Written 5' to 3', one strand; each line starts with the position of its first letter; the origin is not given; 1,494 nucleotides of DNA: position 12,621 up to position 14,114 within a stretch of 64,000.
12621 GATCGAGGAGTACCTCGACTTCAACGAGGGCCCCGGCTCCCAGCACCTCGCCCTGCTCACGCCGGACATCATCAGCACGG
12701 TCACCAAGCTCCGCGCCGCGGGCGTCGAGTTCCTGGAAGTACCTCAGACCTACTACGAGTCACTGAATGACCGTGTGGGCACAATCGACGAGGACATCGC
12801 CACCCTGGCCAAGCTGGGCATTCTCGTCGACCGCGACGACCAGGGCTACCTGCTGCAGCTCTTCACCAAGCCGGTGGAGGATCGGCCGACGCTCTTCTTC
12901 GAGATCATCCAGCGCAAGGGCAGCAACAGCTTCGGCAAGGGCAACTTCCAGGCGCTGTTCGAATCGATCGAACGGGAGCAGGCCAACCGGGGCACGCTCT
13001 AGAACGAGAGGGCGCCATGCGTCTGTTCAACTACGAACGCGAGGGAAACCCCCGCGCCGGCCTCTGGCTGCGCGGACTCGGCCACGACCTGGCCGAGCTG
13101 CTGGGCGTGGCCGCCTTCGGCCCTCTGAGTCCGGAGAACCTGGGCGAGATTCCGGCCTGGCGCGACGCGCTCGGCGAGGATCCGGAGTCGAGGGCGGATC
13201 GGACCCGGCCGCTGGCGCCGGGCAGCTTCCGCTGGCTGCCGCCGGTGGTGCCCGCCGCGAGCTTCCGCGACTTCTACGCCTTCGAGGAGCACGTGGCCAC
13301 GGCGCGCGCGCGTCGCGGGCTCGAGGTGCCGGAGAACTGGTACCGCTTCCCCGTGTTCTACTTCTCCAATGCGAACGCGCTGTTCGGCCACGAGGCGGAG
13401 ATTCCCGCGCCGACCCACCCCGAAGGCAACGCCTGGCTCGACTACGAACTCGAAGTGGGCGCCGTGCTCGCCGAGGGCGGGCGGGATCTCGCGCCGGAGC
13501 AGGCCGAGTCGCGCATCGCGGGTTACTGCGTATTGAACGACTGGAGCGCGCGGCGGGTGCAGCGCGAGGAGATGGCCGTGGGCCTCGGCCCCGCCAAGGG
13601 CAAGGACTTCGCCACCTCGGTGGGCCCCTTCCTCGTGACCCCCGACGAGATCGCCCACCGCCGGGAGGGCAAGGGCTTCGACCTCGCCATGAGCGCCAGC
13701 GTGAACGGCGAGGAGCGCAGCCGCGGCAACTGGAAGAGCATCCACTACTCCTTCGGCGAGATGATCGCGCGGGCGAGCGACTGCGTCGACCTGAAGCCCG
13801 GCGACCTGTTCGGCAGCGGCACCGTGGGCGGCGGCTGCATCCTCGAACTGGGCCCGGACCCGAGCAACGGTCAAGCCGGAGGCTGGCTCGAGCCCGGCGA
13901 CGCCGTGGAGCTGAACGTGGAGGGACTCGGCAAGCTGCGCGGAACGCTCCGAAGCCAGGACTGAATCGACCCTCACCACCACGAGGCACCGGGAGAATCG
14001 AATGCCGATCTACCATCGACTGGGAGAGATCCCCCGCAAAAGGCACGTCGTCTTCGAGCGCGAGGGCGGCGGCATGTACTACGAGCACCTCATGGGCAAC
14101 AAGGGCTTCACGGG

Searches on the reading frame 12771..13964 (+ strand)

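Call 20: search_protein_families(library=ncbifam, proteins=[window:12771-13964:+], max_evalue=0.00001)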
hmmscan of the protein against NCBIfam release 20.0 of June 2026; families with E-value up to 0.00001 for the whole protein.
window:12771-13964:+ (397 aa): 7 families
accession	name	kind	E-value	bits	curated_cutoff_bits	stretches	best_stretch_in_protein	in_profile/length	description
NF053535.1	DhyDRhmHlse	equivalog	6.6e-25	88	500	1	183-390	88-275/284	2,4-didehydro-3-deoxy-L-rhamnonate hydrolase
TIGR02303.1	HpaG-C-term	equivalog_domain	2.5e-21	76.2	276.4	1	143-393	24-242/245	4-hydroxyphenylacetate degradation bifunctional isomerase/decarboxylase, C-terminal subunit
TIGR01266.1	fum_ac_acetase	equivalog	1.1e-19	70.6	375.3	1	220-293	194-269/420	fumarylacetoacetase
NF011750.0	PRK15203.1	equivalog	1.1e-10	41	811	1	194-389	247-418/429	4-hydroxyphenylacetate degradation bifunctional isomerase/decarboxylase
NF009399.0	PRK12764.1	equivalog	3.4e-10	39.5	444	1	194-359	45-200/501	fumarylacetoacetate hydrolase family protein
TIGR02305.1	HpaG-N-term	equivalog_domain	1e-07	31.7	228.65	1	194-354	33-181/205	4-hydroxyphenylacetate degradation bifunctional isomerase/decarboxylase, N-terminal subunit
NF007967.0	PRK10691.1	equivalog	2.6e-07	30.2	201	1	217-358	61-199/219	fumarylacetoacetate hydrolase family protein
